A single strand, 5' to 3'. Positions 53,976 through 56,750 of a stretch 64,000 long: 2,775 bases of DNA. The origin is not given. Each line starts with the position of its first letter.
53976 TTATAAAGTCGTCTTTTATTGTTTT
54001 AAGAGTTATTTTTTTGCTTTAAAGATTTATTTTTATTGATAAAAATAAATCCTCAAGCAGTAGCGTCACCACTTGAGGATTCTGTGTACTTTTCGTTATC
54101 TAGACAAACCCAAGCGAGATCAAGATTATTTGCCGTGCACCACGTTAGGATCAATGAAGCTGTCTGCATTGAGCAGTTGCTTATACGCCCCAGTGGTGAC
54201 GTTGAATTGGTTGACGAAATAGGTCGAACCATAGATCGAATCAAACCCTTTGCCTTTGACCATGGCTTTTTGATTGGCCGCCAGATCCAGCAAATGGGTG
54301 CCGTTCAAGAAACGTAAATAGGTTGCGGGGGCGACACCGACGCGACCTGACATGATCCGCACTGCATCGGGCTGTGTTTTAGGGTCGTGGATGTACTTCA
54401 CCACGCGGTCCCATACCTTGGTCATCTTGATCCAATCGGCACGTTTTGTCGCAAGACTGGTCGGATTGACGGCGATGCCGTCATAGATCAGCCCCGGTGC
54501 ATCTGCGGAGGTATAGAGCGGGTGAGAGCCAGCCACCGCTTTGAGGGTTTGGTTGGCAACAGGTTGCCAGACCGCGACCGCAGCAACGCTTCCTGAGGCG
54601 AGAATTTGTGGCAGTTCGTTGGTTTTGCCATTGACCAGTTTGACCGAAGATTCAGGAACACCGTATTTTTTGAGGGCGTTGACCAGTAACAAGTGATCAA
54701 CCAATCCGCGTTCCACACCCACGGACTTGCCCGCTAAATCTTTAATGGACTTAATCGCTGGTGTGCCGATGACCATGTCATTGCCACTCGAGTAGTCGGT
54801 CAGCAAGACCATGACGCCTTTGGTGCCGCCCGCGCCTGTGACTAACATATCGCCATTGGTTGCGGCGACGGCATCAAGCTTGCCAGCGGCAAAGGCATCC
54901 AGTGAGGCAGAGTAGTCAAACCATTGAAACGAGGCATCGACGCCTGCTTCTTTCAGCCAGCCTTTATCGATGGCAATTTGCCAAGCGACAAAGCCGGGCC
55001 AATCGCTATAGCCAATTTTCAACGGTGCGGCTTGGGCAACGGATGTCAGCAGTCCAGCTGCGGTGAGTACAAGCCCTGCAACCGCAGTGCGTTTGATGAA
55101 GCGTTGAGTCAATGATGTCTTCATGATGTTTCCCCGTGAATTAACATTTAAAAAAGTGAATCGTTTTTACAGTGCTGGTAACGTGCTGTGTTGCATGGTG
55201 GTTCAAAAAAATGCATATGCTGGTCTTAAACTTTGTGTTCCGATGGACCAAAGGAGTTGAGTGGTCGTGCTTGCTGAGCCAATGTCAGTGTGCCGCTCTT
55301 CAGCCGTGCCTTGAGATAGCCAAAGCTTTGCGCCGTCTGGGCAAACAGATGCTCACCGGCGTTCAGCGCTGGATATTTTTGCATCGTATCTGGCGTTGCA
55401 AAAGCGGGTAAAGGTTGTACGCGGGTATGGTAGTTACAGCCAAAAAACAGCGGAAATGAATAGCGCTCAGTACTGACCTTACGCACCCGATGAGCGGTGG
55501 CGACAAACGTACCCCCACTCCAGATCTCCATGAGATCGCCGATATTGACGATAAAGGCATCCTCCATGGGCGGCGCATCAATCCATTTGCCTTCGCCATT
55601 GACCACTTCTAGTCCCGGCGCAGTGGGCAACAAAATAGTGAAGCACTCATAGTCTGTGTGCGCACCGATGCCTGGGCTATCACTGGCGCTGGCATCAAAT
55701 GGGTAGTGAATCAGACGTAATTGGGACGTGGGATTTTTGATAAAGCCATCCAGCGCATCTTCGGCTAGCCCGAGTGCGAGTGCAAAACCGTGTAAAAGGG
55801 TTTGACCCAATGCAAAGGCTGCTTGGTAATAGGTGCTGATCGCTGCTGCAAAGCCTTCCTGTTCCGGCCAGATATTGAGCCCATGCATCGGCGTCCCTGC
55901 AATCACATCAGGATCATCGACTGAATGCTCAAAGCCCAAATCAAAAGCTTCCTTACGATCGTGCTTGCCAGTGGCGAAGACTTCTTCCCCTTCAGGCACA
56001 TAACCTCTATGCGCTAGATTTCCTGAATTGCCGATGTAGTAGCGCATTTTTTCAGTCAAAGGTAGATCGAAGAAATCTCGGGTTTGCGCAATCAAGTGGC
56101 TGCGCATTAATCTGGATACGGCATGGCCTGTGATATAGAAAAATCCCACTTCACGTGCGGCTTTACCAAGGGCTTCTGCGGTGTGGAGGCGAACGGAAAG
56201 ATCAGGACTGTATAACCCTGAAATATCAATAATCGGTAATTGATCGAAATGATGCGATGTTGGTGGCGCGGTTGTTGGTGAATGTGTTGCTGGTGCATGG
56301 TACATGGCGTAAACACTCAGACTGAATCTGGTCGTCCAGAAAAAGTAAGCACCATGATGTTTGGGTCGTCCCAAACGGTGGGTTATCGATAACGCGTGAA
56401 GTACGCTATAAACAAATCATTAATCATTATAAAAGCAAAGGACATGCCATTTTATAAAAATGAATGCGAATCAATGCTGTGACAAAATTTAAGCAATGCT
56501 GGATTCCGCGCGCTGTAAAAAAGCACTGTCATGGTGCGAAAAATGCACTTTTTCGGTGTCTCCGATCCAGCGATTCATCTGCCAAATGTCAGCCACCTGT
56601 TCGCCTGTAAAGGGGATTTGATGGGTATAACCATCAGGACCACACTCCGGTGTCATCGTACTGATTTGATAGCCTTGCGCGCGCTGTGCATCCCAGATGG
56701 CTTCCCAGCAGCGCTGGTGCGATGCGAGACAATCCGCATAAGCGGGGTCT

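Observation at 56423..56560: Complete sigma-54 enhancer architecture stacked on the riboswitch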

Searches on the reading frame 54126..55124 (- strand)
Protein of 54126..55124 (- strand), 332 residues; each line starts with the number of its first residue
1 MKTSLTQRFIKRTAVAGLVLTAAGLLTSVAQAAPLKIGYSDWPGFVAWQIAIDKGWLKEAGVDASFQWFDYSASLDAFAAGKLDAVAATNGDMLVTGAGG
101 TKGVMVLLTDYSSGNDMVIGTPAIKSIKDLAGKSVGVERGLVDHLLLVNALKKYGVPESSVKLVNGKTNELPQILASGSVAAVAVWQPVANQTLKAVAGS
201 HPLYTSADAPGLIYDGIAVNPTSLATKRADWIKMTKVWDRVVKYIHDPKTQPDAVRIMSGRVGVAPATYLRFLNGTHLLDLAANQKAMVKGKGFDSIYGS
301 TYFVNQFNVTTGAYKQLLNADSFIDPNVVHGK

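Call 5: search_protein_families(library=pfam, proteins=[window:54126-55124:-])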
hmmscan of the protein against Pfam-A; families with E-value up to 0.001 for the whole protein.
window:54126-55124:- (332 aa): 2 families
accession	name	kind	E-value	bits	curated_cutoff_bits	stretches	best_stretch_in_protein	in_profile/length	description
PF09084.16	NMT1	-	4.4e-12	46.8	20.5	1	45-187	4-152/216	NMT1/THI5 like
PF13379.11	NMT1_2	-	3.2e-10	40.7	24.7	1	32-258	5-251/252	NMT1-like family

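Call 33: search_solved_structures(query=window:54126-55124:-, max_evalue=0.001)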
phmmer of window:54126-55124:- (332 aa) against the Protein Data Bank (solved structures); distinct sequences matched with E-value up to 0.001: 7.
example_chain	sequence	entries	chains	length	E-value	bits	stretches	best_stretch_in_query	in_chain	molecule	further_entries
4zv1_A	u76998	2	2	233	6.8e-07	32.2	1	36-191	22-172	AncQR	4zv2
6ssy_A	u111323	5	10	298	5.5e-06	29.2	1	52-193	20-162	Taurine-binding periplasmic protein | Taurine ABC transporter substrate-binding protein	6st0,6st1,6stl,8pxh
6h30_A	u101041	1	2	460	0.00011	24.9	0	54-195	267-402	Glutamine ABC transporter permease and substrate binding protein protein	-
9ooz_A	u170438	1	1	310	0.00018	24.2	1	72-190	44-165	ABC transporter substrate binding protein (Subunit A)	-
9b1u_A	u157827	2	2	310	0.00028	23.6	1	72-192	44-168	Putative ABC transporter periplasmic solute-binding protein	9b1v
3e4r_A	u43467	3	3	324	0.00032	23.4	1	27-212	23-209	Nitrate transport protein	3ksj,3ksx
2x26_A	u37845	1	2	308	0.00043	23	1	35-194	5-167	PERIPLASMIC ALIPHATIC SULPHONATES-BINDING PROTEIN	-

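Call 42: search_protein_families(library=pfam, proteins=[window:54126-55124:-], max_evalue=0.01)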
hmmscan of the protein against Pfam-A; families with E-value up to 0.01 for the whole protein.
window:54126-55124:- (332 aa): 3 families
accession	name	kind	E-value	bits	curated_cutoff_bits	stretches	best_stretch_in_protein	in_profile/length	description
PF09084.16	NMT1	-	4.4e-12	46.8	20.5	1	45-187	4-152/216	NMT1/THI5 like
PF13379.11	NMT1_2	-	3.2e-10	40.7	24.7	1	32-258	5-251/252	NMT1-like family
PF14503.11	YhfZ_C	-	0.0089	15.9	35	0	111-189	95-166/236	YhfZ C-terminal domain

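Call 43: search_protein_families(library=ncbifam, proteins=[window:54126-55124:-], max_evalue=0.001)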
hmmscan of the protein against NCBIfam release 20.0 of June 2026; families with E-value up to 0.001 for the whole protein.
window:54126-55124:- (332 aa): 5 families
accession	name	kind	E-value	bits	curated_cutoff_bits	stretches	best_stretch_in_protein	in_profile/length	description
TIGR03427.1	ABC_peri_uca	equivalog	1.7e-32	112.9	333.9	1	36-295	5-269/328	putative urea ABC transporter substrate-binding protein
TIGR01728.1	SsuA_fam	subfamily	2.1e-29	102.7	163.5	1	35-245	1-216/290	aliphatic sulfonate ABC transporter substrate-binding protein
TIGR01729.1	taurine_ABC_bnd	equivalog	8.6e-08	31.9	304.25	1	53-232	18-199/300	taurine ABC transporter substrate-binding protein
NF008588.0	PRK11553.1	subfamily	3.7e-07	29.4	299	1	11-194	5-191/319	aliphatic sulfonate ABC transporter substrate-binding protein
NF008553.0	PRK11480.1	equivalog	4.6e-07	29.3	490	1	18-195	8-185/320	taurine ABC transporter substrate-binding protein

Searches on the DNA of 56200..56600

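Call 4: search_rna_families(source=window, start=56200, end=56600, threshold=evalue, max_evalue=10, show_alignments=3)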
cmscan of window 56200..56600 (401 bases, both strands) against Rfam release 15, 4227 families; matches with E-value up to 10: 4.
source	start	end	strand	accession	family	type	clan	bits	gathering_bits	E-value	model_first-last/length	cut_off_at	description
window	56327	56377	-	RF01068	Guanidine-II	Cis-reg; riboswitch;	-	28.2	32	0.00073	1-48/48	no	Guanidine-II riboswitch aptamer (mini-ykkC)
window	56482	56537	+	RF01676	P31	Gene; sRNA;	-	14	40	4.7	1-82/82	no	Pseudomonas sRNA P31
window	56350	56434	+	RF01177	snR67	Gene; snRNA; snoRNA; CD-box;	CL00053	12.9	55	3.7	1-83/83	no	Small nucleolar RNA snR67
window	56332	56379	-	RF00030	RNase_MRP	Gene; ribozyme;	CL00002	9.5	50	1.2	1-266/266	no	RNase MRP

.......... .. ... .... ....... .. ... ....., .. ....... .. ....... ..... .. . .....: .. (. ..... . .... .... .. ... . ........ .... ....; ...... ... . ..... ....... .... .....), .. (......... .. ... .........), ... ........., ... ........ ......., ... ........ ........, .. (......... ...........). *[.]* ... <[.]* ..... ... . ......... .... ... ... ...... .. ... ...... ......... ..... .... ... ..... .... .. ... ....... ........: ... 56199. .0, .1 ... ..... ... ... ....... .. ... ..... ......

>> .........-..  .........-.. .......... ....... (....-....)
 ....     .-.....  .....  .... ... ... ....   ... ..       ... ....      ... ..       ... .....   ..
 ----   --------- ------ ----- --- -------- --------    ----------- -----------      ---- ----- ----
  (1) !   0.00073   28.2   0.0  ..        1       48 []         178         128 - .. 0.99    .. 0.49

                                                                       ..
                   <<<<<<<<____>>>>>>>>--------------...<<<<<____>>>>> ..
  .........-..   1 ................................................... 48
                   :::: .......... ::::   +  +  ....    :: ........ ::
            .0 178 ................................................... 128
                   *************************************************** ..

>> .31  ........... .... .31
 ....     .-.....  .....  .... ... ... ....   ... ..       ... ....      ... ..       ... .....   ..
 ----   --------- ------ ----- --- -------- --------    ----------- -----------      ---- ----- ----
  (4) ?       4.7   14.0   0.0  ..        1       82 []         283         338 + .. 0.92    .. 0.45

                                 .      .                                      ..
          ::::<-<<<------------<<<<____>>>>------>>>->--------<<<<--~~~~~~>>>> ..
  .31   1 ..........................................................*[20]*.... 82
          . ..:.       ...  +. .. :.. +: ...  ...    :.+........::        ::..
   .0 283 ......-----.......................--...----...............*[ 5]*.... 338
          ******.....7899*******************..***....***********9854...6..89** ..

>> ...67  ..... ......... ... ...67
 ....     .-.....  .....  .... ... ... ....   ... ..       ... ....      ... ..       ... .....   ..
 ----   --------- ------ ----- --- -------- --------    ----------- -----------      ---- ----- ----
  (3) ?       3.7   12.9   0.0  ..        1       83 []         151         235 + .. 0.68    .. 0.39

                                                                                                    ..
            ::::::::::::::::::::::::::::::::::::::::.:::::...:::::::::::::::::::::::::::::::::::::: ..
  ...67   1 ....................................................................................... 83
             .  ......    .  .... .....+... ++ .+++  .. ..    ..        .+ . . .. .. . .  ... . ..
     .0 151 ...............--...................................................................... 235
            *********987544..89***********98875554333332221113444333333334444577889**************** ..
